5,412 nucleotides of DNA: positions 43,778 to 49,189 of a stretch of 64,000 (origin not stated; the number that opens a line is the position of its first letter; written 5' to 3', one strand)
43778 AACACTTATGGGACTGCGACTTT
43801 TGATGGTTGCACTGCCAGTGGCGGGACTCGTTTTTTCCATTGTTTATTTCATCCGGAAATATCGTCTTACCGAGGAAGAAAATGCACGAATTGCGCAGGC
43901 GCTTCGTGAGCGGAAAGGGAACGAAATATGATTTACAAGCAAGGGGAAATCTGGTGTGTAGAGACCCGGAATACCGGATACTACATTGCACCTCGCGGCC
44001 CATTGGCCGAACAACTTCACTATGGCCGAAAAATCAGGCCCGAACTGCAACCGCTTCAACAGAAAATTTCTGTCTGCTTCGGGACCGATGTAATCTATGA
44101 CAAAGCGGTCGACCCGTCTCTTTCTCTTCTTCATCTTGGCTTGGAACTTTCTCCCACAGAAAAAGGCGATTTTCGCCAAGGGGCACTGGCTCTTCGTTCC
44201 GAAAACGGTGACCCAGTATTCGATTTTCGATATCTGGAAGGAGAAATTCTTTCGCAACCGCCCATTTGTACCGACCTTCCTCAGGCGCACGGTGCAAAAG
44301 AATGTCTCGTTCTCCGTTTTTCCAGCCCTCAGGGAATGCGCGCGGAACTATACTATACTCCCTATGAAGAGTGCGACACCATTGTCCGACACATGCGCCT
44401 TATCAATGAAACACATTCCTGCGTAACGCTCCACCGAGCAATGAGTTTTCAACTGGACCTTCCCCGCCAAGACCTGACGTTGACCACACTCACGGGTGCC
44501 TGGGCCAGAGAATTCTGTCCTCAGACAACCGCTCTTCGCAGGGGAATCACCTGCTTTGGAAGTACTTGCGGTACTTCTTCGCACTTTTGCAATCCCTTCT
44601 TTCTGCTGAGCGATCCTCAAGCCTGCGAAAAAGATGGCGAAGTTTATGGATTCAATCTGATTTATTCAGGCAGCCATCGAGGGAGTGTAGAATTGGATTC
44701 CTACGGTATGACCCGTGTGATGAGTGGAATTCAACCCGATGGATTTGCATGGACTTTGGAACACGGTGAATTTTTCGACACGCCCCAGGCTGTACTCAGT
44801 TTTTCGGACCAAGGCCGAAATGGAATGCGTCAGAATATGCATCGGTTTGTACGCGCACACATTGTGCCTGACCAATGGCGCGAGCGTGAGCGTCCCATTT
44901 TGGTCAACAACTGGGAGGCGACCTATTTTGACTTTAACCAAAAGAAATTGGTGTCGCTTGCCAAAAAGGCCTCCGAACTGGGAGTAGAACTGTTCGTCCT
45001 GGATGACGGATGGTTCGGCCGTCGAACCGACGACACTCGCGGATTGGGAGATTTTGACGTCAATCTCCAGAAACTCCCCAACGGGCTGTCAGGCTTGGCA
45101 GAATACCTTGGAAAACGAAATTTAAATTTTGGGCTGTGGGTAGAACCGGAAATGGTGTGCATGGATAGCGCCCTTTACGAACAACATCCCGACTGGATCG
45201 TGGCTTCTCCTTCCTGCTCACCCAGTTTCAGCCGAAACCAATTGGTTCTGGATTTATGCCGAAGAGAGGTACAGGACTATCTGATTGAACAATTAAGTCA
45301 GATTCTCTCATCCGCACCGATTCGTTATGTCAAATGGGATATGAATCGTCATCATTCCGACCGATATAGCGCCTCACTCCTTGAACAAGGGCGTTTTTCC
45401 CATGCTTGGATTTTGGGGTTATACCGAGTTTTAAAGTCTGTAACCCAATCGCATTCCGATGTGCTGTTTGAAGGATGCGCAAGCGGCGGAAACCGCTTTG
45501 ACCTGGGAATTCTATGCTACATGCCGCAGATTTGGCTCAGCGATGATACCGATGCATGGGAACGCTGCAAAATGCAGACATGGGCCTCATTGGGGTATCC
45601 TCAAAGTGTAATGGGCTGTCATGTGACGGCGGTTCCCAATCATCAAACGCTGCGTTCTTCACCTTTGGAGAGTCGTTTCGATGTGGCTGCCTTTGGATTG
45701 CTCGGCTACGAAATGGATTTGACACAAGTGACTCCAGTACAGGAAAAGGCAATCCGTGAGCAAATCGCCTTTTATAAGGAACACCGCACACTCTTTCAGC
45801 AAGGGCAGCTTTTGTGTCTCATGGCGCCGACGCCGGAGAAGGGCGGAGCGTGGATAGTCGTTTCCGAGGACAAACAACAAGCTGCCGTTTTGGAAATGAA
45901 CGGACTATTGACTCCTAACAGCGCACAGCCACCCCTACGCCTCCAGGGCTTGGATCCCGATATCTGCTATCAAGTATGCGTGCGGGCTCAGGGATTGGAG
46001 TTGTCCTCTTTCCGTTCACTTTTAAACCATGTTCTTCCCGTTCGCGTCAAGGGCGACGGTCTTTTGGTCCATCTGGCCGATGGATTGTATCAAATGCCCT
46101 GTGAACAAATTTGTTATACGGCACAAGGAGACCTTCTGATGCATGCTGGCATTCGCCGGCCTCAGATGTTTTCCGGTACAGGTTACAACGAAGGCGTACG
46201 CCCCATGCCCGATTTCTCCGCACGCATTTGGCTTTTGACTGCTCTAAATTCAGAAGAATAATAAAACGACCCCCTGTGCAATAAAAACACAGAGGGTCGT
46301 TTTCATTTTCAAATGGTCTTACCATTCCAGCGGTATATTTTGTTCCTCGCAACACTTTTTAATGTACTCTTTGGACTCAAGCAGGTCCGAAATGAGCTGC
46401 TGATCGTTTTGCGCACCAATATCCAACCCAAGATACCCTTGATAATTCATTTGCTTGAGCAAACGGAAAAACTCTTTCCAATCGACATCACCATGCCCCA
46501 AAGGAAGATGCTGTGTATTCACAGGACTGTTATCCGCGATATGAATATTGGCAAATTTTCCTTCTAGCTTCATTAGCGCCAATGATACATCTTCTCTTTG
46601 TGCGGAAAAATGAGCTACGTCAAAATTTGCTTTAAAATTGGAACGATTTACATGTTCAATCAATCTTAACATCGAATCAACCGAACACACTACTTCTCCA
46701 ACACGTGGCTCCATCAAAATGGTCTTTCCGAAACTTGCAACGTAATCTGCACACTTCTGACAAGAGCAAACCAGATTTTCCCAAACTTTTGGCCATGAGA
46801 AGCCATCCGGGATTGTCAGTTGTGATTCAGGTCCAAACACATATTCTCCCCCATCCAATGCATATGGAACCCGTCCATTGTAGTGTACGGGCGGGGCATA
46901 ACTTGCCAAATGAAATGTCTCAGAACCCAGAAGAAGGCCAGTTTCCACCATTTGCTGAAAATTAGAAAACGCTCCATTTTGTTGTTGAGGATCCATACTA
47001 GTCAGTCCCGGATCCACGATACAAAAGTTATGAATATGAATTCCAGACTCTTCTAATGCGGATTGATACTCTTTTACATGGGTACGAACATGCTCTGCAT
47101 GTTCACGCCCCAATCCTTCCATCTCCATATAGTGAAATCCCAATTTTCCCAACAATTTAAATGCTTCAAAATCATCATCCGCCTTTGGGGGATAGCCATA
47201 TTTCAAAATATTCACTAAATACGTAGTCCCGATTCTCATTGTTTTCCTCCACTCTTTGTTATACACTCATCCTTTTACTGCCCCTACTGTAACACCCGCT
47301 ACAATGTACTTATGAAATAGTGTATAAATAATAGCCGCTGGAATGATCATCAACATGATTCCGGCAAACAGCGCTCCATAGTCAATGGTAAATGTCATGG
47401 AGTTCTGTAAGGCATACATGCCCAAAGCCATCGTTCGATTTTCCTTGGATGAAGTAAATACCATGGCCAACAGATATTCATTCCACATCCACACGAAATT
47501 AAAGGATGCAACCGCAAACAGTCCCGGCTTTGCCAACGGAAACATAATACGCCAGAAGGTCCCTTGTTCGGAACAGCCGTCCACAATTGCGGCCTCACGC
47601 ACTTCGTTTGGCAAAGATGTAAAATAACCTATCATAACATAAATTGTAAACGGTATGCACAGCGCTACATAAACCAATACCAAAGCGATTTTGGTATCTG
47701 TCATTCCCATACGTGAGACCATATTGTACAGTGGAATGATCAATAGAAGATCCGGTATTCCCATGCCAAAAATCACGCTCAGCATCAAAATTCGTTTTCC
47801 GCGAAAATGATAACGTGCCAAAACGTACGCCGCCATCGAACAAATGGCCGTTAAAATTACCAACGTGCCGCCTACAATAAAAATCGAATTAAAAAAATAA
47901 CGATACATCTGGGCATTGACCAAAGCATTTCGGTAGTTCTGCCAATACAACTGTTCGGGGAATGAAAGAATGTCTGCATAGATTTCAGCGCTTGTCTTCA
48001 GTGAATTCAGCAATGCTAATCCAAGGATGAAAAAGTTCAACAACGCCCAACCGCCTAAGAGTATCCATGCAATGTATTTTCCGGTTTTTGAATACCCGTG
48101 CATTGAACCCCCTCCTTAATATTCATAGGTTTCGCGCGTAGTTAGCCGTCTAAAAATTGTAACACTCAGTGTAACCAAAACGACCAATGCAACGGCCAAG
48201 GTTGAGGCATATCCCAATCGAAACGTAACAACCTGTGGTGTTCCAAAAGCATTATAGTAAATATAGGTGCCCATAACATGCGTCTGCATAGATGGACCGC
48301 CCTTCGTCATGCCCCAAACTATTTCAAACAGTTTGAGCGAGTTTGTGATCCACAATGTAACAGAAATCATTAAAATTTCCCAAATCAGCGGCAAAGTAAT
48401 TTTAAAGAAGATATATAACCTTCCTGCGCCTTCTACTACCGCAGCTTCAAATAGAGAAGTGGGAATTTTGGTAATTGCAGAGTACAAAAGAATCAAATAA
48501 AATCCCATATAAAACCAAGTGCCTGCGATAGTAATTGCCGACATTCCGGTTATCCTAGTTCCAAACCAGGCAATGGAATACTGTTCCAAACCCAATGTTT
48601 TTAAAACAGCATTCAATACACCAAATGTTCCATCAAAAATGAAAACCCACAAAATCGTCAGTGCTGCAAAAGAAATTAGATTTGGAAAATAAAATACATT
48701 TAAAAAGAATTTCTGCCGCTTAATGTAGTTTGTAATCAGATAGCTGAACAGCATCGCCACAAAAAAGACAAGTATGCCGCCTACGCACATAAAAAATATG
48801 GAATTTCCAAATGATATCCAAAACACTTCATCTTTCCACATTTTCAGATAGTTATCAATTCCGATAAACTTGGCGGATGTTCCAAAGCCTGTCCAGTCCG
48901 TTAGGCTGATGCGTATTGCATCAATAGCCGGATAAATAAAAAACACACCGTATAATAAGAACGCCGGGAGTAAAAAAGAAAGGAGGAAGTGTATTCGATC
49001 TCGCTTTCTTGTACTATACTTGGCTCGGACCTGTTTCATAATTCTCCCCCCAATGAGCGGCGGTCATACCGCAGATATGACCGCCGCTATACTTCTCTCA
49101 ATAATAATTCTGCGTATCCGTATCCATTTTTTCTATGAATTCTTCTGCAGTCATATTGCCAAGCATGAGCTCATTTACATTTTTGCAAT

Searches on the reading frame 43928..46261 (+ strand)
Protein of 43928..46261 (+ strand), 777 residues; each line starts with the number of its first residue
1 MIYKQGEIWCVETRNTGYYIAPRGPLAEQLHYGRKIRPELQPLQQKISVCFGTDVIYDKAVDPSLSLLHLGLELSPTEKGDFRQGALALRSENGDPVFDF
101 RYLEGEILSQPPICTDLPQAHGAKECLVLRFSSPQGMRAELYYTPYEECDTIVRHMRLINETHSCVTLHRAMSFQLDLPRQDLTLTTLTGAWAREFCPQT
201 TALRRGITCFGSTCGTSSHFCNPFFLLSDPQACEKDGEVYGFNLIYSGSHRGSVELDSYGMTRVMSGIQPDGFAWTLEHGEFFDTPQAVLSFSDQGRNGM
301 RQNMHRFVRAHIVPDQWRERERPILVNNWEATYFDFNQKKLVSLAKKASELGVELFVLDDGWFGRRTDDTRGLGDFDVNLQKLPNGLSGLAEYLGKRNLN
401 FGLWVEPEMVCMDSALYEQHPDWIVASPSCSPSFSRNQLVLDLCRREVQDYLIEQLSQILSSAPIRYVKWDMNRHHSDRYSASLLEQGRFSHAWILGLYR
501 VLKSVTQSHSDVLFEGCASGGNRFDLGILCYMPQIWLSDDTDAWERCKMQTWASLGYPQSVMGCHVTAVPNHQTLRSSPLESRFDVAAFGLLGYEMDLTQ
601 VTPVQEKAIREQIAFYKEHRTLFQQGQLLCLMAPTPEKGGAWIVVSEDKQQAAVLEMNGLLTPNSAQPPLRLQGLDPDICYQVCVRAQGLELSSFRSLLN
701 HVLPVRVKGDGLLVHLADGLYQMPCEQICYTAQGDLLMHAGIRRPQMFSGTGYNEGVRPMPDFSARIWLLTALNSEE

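Call 9: search_protein_families(library=pfam, proteins=[window:43928-46261:+], max_evalue=0.01)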
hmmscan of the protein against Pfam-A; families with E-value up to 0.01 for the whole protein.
window:43928-46261:+ (777 aa): 4 families
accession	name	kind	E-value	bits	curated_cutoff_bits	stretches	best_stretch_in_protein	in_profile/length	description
PF02065.24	Melibiase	-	7.8e-142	472.8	27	1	283-626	2-347/347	Melibiase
PF16875.11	Glyco_hydro_36N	-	1.7e-64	218.2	27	1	28-278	4-253/253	Glycosyl hydrolase family 36 N-terminal domain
PF16874.11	Glyco_hydro_36C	-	1.8e-15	57.6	27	1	641-770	3-77/77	Glycosyl hydrolase family 36 C-terminal domain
PF01055.32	Glyco_hydro_31_2nd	-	0.00022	21.1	23.5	1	337-478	20-162/328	Glycosyl hydrolases family 31 TIM-barrel domain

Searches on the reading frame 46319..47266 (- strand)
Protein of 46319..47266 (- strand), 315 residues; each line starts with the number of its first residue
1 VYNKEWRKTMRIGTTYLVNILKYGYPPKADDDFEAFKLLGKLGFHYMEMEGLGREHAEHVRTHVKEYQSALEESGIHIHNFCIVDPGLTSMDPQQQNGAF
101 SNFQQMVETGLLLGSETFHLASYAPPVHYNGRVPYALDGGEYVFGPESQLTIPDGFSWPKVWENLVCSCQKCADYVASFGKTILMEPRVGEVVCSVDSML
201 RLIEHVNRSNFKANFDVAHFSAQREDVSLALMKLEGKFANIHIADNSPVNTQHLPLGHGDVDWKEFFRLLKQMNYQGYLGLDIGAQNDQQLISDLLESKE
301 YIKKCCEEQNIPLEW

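Call 9: search_protein_families(library=pfam, proteins=[window:46319-47266:-], max_evalue=0.01)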
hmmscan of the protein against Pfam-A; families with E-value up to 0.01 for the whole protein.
window:46319-47266:- (315 aa): 1 family
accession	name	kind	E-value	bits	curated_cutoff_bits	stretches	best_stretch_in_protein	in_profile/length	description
PF01261.30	AP_endonuc_2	-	2.2e-31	109.9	31.1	1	37-291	2-235/249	Xylose isomerase-like TIM barrel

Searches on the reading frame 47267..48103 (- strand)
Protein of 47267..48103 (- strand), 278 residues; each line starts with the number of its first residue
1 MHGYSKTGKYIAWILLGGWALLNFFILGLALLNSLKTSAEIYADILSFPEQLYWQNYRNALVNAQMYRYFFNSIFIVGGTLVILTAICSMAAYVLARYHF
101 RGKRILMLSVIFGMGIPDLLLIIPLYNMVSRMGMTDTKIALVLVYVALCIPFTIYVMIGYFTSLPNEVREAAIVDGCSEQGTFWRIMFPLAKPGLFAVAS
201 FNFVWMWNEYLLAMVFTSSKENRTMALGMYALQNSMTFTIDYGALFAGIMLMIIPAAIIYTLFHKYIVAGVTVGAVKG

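Call 9: search_protein_families(library=pfam, proteins=[window:47267-48103:-], max_evalue=0.01)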
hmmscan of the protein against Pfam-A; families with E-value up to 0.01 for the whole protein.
window:47267-48103:- (278 aa): 1 family
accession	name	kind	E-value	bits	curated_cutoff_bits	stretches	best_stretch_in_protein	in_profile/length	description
PF00528.27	BPD_transp_1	-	2e-22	80.3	26.4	1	91-271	4-182/184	Binding-protein-dependent transport system inner membrane component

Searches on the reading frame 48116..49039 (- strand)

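Call 39: search_protein_families(library=pfam, proteins=[window:48116-49039:-], max_evalue=0.01)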
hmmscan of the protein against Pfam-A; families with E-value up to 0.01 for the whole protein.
window:48116-49039:- (307 aa): 1 family
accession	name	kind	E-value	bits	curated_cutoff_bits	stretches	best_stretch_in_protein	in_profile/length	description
PF00528.27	BPD_transp_1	-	9.2e-09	35.7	26.4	1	107-299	15-178/184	Binding-protein-dependent transport system inner membrane component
